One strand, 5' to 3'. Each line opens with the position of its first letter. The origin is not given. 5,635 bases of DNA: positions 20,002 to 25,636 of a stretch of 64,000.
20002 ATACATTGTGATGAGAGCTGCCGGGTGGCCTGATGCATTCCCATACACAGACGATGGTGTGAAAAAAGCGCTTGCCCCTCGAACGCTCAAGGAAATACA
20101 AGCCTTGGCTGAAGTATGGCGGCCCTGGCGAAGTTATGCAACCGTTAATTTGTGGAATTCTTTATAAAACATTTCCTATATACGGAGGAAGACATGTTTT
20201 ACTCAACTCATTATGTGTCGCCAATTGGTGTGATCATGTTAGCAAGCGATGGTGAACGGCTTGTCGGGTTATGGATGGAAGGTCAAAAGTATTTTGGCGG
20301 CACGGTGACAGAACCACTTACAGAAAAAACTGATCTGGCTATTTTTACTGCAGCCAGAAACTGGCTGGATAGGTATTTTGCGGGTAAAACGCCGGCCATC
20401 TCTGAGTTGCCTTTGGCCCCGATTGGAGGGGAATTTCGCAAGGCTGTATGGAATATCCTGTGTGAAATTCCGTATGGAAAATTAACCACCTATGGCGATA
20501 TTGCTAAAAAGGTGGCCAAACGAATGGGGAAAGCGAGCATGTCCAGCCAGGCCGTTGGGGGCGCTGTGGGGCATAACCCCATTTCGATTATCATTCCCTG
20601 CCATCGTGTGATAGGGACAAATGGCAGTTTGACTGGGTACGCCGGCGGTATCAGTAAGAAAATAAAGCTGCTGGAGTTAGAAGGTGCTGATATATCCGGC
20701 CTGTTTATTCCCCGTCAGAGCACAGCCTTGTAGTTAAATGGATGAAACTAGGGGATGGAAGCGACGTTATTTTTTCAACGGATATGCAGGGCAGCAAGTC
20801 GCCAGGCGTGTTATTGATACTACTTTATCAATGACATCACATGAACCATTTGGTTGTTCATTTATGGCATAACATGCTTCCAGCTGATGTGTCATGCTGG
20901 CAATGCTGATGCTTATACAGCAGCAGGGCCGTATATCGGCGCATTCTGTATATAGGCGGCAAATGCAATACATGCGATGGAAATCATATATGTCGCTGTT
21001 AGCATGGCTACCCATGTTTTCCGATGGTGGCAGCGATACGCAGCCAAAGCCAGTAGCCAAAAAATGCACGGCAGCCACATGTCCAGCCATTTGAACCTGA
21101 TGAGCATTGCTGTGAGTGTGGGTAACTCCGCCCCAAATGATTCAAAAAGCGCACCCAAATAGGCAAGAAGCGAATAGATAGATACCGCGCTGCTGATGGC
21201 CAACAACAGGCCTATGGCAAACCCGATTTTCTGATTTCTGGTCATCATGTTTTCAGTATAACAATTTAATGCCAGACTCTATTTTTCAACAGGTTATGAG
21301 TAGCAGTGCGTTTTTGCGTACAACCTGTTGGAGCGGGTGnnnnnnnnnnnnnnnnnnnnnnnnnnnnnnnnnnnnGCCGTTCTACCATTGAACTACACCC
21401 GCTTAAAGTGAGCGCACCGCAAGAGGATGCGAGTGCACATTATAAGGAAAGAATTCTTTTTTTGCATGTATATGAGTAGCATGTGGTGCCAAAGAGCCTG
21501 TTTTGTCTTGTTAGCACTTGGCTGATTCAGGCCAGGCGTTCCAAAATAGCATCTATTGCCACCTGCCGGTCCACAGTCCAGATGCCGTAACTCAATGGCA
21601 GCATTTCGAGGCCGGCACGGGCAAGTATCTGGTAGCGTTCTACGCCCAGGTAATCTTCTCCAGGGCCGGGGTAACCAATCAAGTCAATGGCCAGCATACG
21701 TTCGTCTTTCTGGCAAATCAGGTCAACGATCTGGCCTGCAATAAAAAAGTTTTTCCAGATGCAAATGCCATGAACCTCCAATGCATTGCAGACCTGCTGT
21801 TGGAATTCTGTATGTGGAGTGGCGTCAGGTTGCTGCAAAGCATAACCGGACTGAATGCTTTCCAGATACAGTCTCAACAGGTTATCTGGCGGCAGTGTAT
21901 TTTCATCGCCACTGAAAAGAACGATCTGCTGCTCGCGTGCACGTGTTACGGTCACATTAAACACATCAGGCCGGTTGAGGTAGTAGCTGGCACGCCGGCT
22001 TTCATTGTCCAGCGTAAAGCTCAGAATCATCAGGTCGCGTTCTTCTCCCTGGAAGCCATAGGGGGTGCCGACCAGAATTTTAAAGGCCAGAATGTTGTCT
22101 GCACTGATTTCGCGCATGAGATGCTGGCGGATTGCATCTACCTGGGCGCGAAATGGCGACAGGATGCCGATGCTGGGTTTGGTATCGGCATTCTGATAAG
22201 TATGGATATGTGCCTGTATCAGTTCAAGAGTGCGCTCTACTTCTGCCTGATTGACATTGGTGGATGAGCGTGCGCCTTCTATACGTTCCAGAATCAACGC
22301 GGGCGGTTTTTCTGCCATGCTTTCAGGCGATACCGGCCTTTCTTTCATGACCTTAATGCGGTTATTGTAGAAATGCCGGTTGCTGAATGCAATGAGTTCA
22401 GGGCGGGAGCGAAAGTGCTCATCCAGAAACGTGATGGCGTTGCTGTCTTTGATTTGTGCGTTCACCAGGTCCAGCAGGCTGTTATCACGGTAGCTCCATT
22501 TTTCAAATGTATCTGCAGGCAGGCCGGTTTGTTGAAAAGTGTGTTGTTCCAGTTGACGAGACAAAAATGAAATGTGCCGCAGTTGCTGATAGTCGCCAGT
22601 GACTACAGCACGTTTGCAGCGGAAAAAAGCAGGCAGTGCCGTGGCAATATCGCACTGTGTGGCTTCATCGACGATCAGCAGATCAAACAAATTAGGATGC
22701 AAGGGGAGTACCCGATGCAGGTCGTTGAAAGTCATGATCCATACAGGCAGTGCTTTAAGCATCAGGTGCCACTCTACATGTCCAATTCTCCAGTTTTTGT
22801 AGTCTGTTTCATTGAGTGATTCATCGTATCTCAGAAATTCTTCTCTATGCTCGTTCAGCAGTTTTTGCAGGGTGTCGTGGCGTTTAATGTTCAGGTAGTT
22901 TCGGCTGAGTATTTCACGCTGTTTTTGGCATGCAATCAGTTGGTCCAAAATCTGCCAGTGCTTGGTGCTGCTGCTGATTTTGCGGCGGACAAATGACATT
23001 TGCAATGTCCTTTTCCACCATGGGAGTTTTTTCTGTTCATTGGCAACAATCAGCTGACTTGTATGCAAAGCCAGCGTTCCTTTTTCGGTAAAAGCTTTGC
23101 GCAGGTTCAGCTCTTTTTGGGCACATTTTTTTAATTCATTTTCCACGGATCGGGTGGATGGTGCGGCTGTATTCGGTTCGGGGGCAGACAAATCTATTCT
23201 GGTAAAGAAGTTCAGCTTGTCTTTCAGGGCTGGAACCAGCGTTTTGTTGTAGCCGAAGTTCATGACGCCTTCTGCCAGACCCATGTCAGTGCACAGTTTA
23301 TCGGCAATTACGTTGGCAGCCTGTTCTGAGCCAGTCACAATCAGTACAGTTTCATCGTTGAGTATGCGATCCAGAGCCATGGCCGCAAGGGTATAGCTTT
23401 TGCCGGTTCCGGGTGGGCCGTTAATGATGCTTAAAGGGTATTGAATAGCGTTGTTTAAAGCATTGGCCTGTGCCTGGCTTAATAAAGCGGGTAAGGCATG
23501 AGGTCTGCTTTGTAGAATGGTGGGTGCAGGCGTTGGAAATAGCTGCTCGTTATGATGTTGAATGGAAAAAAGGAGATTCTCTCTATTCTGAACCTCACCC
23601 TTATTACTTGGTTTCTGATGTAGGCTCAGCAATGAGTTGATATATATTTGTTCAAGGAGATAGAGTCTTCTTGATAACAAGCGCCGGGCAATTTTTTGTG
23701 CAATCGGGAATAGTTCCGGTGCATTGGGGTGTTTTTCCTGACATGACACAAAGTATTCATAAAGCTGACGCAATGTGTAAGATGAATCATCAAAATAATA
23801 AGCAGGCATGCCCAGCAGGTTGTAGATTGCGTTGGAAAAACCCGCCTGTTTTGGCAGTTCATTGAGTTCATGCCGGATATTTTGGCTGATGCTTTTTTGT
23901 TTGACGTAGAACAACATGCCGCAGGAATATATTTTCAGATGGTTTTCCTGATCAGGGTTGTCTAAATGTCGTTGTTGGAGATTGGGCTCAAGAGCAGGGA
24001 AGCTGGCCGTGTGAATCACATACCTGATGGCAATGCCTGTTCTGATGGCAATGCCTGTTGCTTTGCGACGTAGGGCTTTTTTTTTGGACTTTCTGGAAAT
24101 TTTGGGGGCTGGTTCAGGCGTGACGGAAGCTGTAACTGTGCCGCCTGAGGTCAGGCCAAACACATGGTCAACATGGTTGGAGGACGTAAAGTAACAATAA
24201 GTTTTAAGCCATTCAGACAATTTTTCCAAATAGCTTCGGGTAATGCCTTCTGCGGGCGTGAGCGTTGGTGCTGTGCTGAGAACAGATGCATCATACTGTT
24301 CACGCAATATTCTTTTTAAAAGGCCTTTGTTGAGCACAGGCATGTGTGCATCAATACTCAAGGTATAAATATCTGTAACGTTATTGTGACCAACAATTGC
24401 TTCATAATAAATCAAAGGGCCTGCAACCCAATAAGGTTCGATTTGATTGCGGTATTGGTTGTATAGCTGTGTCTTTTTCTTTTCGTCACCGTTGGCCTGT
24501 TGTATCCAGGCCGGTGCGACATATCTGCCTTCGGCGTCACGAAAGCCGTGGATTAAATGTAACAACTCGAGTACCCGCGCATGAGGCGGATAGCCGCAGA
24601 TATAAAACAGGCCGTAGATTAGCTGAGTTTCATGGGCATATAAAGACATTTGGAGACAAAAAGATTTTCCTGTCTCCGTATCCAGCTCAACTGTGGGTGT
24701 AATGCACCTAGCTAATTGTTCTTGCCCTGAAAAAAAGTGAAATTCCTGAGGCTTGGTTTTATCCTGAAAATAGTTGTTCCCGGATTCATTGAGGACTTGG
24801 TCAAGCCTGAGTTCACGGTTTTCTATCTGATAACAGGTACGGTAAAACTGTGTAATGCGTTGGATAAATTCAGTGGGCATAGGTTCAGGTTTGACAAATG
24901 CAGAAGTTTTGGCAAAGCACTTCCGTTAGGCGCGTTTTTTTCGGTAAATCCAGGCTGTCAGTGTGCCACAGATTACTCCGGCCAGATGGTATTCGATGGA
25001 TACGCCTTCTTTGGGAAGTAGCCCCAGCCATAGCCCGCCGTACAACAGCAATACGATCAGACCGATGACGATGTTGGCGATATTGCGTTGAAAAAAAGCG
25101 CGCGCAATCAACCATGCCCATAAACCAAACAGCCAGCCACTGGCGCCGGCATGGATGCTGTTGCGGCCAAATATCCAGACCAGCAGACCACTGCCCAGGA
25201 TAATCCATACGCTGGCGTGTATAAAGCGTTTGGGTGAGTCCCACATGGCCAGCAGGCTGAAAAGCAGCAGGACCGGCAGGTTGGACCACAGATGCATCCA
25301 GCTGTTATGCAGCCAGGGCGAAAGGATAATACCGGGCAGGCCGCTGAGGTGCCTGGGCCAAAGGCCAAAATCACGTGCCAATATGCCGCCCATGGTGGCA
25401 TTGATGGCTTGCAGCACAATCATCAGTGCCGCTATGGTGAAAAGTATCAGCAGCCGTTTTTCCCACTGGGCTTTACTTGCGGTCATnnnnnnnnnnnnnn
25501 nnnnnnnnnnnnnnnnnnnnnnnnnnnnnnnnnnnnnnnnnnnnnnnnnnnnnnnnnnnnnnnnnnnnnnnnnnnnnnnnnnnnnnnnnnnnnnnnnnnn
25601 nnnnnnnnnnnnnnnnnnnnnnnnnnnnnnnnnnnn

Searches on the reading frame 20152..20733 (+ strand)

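Call 92: search_protein_families(library=pfam, proteins=[window:20152-20733:+], max_evalue=0.0001)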
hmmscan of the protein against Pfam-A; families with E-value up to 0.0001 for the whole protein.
window:20152-20733:+ (193 aa): 2 families
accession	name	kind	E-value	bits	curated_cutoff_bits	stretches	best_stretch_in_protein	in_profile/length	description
PF01035.26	DNA_binding_1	-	3.4e-32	110.6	27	1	94-179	1-81/81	6-O-methylguanine DNA methyltransferase, DNA binding domain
PF02870.21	Methyltransf_1N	-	1.9e-10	41.6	21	1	17-90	2-71/71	6-O-methylguanine DNA methyltransferase, ribonuclease-like domain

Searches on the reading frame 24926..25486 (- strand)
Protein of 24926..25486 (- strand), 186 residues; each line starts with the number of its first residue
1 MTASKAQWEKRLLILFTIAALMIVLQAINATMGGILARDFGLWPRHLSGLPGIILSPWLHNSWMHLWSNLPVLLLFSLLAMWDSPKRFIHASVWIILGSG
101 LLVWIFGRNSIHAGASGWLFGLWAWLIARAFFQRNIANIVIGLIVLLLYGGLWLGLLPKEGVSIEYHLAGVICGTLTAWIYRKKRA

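Call 4: search_protein_families(library=pfam, proteins=[window:24926-25486:-], max_evalue=0.01)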
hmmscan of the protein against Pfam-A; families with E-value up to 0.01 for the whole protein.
window:24926-25486:- (186 aa): 1 family
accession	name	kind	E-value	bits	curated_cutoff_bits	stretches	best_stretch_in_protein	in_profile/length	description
PF01694.28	Rhomboid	-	6.2e-18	65.8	22.6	1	53-183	7-142/143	Rhomboid domain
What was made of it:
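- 24926..25486 (-): Minimal six-TM rhomboid intramembrane serine protease. Its start overlaps the giant gene's end by 14 nt. Pfam Rhomboid E 6e-18 (call 4).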

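Call 5: search_protein_families(library=padloc, proteins=[window:24926-25486:-], max_evalue=0.01)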
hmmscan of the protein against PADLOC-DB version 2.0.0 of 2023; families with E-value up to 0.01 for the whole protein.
window:24926-25486:- (186 aa): 0 families

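Call 6: search_protein_families(library=ncbifam, proteins=[window:24926-25486:-], max_evalue=0.01)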
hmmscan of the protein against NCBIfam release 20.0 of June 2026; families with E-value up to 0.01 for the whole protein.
window:24926-25486:- (186 aa): 1 family
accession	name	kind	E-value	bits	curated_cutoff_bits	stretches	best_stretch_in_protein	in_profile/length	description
TIGR03902.1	rhom_GG_sort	equivalog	1.2e-08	35.1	84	1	56-178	22-153/154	rhombosortase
